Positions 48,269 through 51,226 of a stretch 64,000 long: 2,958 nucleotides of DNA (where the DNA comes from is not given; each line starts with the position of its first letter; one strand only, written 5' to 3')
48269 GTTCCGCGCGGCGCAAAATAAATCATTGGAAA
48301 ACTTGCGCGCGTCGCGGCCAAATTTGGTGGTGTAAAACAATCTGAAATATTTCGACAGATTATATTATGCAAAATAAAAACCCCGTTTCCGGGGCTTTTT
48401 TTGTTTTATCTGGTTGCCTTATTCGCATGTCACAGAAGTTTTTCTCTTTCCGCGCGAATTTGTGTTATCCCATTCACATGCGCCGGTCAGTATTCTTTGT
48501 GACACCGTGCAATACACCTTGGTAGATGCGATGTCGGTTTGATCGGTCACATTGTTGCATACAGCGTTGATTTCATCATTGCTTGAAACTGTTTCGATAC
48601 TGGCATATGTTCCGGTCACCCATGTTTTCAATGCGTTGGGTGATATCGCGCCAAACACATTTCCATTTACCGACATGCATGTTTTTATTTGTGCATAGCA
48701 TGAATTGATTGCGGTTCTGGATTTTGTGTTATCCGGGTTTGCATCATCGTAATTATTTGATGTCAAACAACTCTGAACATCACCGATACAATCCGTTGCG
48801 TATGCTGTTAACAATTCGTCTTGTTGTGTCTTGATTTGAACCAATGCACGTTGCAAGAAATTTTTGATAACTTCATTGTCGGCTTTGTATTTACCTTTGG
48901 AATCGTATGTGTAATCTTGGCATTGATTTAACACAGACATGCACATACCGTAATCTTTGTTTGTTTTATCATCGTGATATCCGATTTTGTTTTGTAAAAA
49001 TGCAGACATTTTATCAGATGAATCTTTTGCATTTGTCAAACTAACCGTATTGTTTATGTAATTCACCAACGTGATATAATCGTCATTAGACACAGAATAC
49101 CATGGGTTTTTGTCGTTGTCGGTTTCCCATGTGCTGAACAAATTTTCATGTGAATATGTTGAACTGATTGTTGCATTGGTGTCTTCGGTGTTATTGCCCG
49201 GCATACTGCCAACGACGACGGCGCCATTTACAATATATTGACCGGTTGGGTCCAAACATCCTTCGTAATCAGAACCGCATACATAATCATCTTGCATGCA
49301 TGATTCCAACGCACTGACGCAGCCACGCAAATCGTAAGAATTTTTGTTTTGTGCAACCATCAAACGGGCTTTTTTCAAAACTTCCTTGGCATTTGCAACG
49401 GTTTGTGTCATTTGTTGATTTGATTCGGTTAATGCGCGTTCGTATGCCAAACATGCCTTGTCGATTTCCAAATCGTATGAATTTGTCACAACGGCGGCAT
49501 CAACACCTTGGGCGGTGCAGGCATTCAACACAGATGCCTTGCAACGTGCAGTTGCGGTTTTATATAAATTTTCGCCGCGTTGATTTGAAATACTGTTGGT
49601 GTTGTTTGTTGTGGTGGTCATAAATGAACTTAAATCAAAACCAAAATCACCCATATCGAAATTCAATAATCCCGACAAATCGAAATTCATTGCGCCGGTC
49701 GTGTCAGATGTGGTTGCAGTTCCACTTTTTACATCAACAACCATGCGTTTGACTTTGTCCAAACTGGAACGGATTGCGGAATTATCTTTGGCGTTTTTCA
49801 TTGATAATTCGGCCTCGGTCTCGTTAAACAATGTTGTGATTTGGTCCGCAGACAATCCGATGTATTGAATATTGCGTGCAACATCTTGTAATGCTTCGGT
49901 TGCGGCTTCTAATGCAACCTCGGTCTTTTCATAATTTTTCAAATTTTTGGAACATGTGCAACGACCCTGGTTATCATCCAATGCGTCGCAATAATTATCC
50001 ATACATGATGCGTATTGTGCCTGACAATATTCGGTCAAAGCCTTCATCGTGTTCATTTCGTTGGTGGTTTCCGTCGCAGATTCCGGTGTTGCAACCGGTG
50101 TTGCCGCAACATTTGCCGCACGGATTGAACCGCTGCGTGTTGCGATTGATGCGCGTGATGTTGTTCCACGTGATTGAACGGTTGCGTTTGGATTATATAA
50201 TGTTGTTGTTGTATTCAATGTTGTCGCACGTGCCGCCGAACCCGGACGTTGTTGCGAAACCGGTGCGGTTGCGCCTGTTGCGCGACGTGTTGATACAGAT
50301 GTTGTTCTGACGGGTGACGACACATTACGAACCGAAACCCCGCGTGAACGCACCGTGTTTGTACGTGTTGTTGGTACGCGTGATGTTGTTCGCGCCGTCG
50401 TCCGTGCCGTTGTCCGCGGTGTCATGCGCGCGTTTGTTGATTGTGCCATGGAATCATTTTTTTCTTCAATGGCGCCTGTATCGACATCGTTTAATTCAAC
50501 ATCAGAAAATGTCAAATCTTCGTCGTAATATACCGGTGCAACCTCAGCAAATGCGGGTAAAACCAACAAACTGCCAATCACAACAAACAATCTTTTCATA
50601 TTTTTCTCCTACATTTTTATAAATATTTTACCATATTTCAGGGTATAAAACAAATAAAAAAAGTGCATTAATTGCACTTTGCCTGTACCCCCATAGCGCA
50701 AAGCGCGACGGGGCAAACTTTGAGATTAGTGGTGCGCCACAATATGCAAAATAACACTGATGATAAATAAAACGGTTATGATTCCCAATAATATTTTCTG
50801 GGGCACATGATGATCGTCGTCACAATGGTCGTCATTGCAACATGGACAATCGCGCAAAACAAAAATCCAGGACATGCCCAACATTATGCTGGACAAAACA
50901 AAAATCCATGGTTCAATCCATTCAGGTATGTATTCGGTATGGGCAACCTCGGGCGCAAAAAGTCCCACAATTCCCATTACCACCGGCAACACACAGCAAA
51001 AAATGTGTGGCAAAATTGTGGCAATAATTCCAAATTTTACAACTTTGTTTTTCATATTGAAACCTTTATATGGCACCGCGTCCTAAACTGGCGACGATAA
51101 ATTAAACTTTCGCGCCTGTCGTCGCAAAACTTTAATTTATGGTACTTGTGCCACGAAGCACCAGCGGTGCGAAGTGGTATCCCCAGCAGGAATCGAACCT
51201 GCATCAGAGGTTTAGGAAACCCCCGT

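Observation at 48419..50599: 726-aa secreted protein with a Thr/Arg repeat region and ~30 paired cysteines in place of the dcw cluster after mraZ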

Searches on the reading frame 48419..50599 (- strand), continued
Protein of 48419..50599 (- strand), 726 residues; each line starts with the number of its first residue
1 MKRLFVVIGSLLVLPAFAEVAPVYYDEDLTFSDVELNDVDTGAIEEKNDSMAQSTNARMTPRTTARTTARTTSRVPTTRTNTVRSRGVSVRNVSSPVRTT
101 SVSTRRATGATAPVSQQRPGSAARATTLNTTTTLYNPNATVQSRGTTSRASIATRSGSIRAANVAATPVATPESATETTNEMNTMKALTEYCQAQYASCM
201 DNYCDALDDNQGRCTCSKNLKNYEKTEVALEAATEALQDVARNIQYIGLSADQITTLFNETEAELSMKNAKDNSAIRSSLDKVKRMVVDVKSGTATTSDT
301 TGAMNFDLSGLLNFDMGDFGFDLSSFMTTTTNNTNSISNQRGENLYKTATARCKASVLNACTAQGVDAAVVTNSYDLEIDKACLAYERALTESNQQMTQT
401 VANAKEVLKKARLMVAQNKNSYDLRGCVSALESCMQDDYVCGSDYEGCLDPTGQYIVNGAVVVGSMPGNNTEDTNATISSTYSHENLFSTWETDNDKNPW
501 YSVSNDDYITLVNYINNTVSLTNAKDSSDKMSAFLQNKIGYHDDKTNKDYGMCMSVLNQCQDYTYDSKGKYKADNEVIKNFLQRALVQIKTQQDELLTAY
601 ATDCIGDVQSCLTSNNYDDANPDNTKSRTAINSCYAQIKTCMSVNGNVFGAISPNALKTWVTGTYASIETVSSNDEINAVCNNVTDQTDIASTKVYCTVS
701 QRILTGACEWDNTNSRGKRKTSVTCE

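Call 60: find_encoding_contigs(protein=P0359, flank=10000, max_places=1)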
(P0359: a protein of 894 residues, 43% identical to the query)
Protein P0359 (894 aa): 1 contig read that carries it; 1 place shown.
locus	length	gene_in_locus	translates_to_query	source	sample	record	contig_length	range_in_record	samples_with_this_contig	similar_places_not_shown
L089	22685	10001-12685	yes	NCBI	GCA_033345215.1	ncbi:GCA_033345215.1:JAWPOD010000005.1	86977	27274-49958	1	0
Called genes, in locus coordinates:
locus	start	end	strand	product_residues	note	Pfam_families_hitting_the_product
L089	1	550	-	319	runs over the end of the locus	PF00849:PseudoU_synth_2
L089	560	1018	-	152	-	-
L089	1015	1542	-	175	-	-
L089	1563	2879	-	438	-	-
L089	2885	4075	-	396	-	-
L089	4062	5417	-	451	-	-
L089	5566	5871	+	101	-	-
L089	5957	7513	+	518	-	PF13177:DNA_pol3_delta2, PF13604:AAA_30 (weak), PF00004:AAA, PF13401:AAA_22 (weak), PF22608:DNAX_ATPase_lid, PF12169:DNA_pol3_gamma3, PF12362:DUF3646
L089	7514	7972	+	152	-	-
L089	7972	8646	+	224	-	PF00691:OmpA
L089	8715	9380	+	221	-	PF03938:OmpH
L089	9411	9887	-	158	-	PF01988:VIT1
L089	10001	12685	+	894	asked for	-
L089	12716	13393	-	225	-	PF00929:RNase_T, PF13482:RNase_H_2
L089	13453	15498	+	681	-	PF00580:UvrD-helicase, PF01443:Viral_helicase1 (faint), PF13245:AAA_19, PF13604:AAA_30 (faint), PF13361:UvrD_C, PF13538:UvrD_C_2 (weak)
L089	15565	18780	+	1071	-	-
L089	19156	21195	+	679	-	PF00912:Transgly, PF00905:Transpeptidase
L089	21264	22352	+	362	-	PF10555:MraY_sig1 (weak), PF00953:Glycos_transf_4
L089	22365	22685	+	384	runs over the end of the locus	PF01098:FTSW_RODA_SPOVE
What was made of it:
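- Checked: PBP1-MraY-FtsW genes sit elsewhere in a related contig (L089, call 60).
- PBP1-MraY-FtsW genes exist elsewhere in a related contig (call 60).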

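Call 72: find_homologous_proteins(query=L022:371-2941:+, max_evalue=0.001)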
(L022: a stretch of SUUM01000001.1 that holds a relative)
Query L022:371-2941:+ (857 aa): 1522 proteins with E <= 0.001 among 8000 candidates; the best 120 are listed.
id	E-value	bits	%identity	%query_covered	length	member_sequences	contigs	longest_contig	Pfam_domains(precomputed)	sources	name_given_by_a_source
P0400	0.0e+0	1905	99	100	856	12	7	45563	-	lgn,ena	-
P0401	0.0e+0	1900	98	100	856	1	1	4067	-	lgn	-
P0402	0.0e+0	1853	95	100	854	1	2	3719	-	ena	-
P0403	0.0e+0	1659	86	100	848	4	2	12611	-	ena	-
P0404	0.0e+0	1629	85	100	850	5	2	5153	-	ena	-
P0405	0.0e+0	1628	85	100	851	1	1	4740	-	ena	-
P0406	0.0e+0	1625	85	100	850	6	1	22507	-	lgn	-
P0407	0.0e+0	1612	84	100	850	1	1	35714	-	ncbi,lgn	ncbi:MAG: hypothetical protein ACLRFO_02945 [Alphaproteobacteria bacterium]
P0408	0.0e+0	1599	82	100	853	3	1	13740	-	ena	-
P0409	0.0e+0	1597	85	100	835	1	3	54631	-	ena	-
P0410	0.0e+0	1595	85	100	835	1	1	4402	-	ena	-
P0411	0.0e+0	1594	85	100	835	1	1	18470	-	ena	-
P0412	0.0e+0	1593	85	100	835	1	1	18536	-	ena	-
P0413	0.0e+0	1587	84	100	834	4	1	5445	-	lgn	-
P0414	0.0e+0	1579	84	100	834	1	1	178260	-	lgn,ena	-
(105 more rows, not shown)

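Call 77: search_protein_families(library=pfam, proteins=[P0239, L085:7076-9142:+, L022:371-2941:+, L026:797-3748:+, L018:5642-7834:+], max_evalue=0.1)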
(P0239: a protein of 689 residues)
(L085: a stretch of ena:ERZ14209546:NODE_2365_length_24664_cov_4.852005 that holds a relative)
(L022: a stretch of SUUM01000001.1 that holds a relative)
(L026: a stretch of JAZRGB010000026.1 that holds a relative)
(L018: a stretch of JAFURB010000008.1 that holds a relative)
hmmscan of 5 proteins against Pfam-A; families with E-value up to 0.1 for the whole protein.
P0239 (689 aa): 1 family
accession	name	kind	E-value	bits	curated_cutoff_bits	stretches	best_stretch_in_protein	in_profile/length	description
PF16572.11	HlyD_D4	-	0.027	14.8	26.4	1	238-273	15-49/55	Long alpha hairpin domain of cation efflux system protein, CusB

L085:7076-9142:+ (689 aa): 0 families

L022:371-2941:+ (857 aa): 1 family
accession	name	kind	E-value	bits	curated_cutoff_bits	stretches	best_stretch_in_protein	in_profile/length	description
PF04513.17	Baculo_PEP_C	-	0.062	13.8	38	0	593-637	18-63/140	Baculovirus polyhedron envelope protein, PEP, C terminus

L026:797-3748:+ (984 aa): 0 families

L018:5642-7834:+ (731 aa): 0 families

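Call 78: search_protein_families(library=ncbifam, proteins=[P0239, L085:7076-9142:+, L022:371-2941:+, L026:797-3748:+, P0216], max_evalue=0.1)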
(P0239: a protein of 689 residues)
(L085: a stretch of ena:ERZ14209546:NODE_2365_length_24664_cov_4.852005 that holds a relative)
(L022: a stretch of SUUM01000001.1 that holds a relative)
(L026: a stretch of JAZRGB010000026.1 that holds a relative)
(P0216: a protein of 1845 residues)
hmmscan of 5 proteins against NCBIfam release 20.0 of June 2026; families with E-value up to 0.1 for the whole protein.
P0239 (689 aa): 0 families

L085:7076-9142:+ (689 aa): 0 families

L022:371-2941:+ (857 aa): 0 families

L026:797-3748:+ (984 aa): 0 families

P0216 (1845 aa): 1 family
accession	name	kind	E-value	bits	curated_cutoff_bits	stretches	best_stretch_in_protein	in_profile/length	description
TIGR02543.1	List_Bact_rpt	repeat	5.5e-08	33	20.95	3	1004-1046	4-44/44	TIGR02543 family repeat protein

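Call 81: find_related_loci(query=A1, collection=viral_contigs, flank=5000)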
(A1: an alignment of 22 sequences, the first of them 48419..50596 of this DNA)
Query A1 (725 aa) in viral_contigs; peptide patterns used: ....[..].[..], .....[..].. (x = any residue, [..] = any of these).
14 stretches matched a pattern, but none encodes a relative of the query by tblastn (E <= 1e-3).
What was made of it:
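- On Phage or mobile-element protein: None in IMG/VR (call 81).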

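Call 85: search_solved_structures(query=P0125, max_evalue=0.01)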
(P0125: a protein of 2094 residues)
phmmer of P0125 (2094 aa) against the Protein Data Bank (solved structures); distinct sequences matched with E-value up to 0.01: 0.

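Call 86: search_solved_structures(query=P0141, max_evalue=0.01)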
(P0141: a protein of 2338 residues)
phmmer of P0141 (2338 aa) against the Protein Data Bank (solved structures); distinct sequences matched with E-value up to 0.01: 0.

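Call 87: search_solved_structures(query=P0226, max_evalue=0.01)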
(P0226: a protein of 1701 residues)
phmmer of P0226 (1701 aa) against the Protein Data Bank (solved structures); distinct sequences matched with E-value up to 0.01: 0.
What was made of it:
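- Tried and rejected: Solved relatives of the long extensions (P0125, P0141, P0226): none by sequence (calls 85-87).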

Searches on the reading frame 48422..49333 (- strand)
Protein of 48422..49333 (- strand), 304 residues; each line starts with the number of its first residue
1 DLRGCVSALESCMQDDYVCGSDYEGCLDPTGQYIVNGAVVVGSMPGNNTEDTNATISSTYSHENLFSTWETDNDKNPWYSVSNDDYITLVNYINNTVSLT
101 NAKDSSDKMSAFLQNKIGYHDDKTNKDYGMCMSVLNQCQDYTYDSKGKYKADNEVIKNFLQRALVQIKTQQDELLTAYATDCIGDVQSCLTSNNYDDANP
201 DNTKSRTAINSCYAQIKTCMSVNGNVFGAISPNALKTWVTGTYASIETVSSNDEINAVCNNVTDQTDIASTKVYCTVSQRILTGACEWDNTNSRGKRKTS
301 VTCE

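Call 50: predict_structure(alignment_id=A3)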
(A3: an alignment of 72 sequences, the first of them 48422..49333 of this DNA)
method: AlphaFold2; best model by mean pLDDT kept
length: 304 residues; sequences in the alignment: 72
mean_pLDDT: 93.1   pTM: 0.86
mean pLDDT of the five models: 93.1, 92.2, 92.0, 91.7, 88.8
residues with pLDDT >= 90: 264; 70-90: 21; 50-70: 19; < 50: 0
segments of 3 or more residues with pLDDT < 50: none
pLDDT, mean of each block of 10 residues (from residue 1): 97 97 97 97 81 57 86 94 94 97 97 98 97 97 97 98 98 96 97 95 95 95 77 89 93 97 95 92 96 97 92
secondary structure, 60 per line:
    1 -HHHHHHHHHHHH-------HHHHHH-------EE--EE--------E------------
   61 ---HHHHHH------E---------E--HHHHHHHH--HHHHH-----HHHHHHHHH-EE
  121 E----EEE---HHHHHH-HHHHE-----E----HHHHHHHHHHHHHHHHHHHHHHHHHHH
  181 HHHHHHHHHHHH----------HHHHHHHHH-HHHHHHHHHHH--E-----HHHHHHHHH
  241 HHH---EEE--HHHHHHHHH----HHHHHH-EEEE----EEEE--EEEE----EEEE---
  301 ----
elements in order: H2-13 H21-26 H64-69 H89-96 H99-103 H109-117 E119-121 E126-128 H132-137 H139-142 H154-192 H203-211 H213-223 H232-243 E247-249 H252-260 H265-270 E272-275 E280-283 E286-289 E294-297
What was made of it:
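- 48605..49333 (-): Globular alpha/beta head, residues 423-665, with 10 invariant Cys (427, 434, 441, 448, 553, 560, 604, 611, 634, 641). AlphaFold2 model of residues 423-726: pLDDT 93.1, pTM 0.86 (call 50).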

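Call 52: fold_search(model_id=the predicted structure, library=pdb)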
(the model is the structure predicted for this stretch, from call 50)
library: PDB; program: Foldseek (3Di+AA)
matches with E <= 10: 44; with E <= 0.001: 0
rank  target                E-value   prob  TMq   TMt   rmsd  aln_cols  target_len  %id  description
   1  9iht_A                2.1e+00  0.03  0.14  0.10  17.2       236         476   10  Crystal structure of GH57 family amylopullulanase from Aquifex aeolicus in complex with acarbose (released 2025-06-04)
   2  2w00_A                2.4e+00  0.04  0.10  0.05  15.3       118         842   12  Crystal structure of the HsdR subunit of the EcoR124I restriction enzyme in complex with ATP (released 2008-12-16)
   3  4tma_C                2.7e+00  0.05  0.13  0.09  18.0       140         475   13  Crystal structure of gyrase bound to its inhibitor YacG (released 2014-07-23)
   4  2w00_B                2.7e+00  0.03  0.10  0.05  18.3       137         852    9  Crystal structure of the HsdR subunit of the EcoR124I restriction enzyme in complex with ATP (released 2008-12-16)
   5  9jlr_C                3.0e+00  0.02  0.13  0.09  17.2       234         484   11  Crystal structure of GH57 family amylopullulanase from Aquifex aeolicus mutant E256Q in complex with maltopentaose (released 2025-06-04)
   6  8zyi_A                3.7e+00  0.02  0.13  0.09  17.6       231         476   11  crystal structure of GH57 family amylopullulanase mutant D352N from Aquifex aeolicus in complex wih 6-alpha-D-maltotri (released 2025-06-04)
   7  9fgm                  3.9e+00  0.03  0.13  0.05  14.4       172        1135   12  Cryo-EM structure of Legionella effector SdeC (3D flexible refinement) (released 2025-06-04)
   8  4bec_B                3.9e+00  0.02  0.11  0.05  18.0       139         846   12  MUTANT (K220A) OF THE HSDR SUBUNIT OF THE ECOR124I RESTRICTION ENZYME IN COMPLEX WITH ATP (released 2014-03-26)
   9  4txp_A                4.1e+00  0.03  0.09  0.15  15.6       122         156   11  Crystal structure of LIP5 N-terminal domain (released 2015-02-11)
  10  4txp_B                4.1e+00  0.02  0.10  0.16  15.5       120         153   11  Crystal structure of LIP5 N-terminal domain (released 2015-02-11)
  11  6hai_A                4.8e+00  0.02  0.11  0.14  15.6       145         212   10  AlbAM131A mutant in complex with albicidin , albicidin resistance protein (released 2018-11-21)
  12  3fhn_A                5.1e+00  0.05  0.15  0.08  10.4       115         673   15  Structure of Tip20p (released 2009-01-20)
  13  4uic                  5.1e+00  0.02  0.15  0.08   9.1       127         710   12  Crystal structure of the S-layer protein rSbsC(31-844) (released 2016-04-13)
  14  6w4x_D                5.1e+00  0.02  0.12  0.11  23.3       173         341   12  Holocomplex of E. coli class Ia ribonucleotide reductase with GDP and TTP (released 2020-04-08)
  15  4txp_C                5.7e+00  0.02  0.10  0.16  10.1        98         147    9  Crystal structure of LIP5 N-terminal domain (released 2015-02-11)
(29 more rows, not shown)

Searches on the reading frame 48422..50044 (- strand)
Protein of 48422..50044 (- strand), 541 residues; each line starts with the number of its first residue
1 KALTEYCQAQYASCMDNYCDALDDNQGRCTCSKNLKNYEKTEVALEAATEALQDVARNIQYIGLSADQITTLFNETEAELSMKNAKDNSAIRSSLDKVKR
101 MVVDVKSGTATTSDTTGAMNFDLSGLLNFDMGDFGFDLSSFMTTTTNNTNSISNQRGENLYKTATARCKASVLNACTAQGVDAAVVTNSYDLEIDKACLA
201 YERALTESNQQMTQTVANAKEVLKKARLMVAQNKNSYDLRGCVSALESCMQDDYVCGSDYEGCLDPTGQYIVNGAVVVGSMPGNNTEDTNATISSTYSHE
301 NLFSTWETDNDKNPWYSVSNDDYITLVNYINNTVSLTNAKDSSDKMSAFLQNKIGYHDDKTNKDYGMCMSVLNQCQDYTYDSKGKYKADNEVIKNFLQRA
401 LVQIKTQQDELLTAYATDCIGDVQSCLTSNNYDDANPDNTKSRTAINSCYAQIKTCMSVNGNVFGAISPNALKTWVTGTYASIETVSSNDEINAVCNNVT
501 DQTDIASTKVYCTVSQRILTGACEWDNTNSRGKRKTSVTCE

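Call 80: search_dna_similar(query=window:48422-50044:-, collection=phages, mode=protein, max_evalue=0.001, max_rows=10)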
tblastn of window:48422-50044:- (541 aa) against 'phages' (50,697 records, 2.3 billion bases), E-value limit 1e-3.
No match.
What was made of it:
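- Tried and rejected: Mobile-element origin: none (calls 80, 81).
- On Phage or mobile-element protein: No tblastn match in 50,697 phage records (call 80).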

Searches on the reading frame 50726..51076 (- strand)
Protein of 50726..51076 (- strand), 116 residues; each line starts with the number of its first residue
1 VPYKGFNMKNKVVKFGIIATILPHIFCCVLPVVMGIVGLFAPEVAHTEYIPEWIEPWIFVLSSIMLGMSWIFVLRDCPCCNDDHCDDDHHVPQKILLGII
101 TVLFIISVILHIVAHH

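Call 17: search_protein_families(library=pfam, proteins=[window:50726-51076:-], max_evalue=0.01)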
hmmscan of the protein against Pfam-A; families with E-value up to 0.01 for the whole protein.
window:50726-51076:- (116 aa): 1 family
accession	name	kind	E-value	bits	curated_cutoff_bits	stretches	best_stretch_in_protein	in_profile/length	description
PF03203.19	MerC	-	0.0025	18.8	27.6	1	14-70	2-58/108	MerC mercury resistance protein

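Call 75: search_protein_families(library=pfam, proteins=[window:50726-51076:-], max_evalue=1)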
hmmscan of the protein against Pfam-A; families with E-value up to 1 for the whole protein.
window:50726-51076:- (116 aa): 6 families
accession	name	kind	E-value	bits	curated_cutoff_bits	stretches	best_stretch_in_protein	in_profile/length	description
PF03203.19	MerC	-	0.0025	18.8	27.6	1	14-70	2-58/108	MerC mercury resistance protein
PF24394.1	TMEM62_C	-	0.019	15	21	1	17-50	119-152/225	TMEM62 C-terminal domain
PF11026.13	DUF2721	-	0.096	13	28.3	1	26-76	71-119/129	Protein of unknown function (DUF2721)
PF14143.11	YrhC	-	0.1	13.1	27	0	48-73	33-58/72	YrhC-like protein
PF04103.21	CD20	-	0.14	12.6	27.9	0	73-114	104-148/156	CD20-like family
PF16079.10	Phage_holin_5_2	-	0.23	12.2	29.2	1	46-78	14-46/76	Phage holin family Hol44, in holin superfamily V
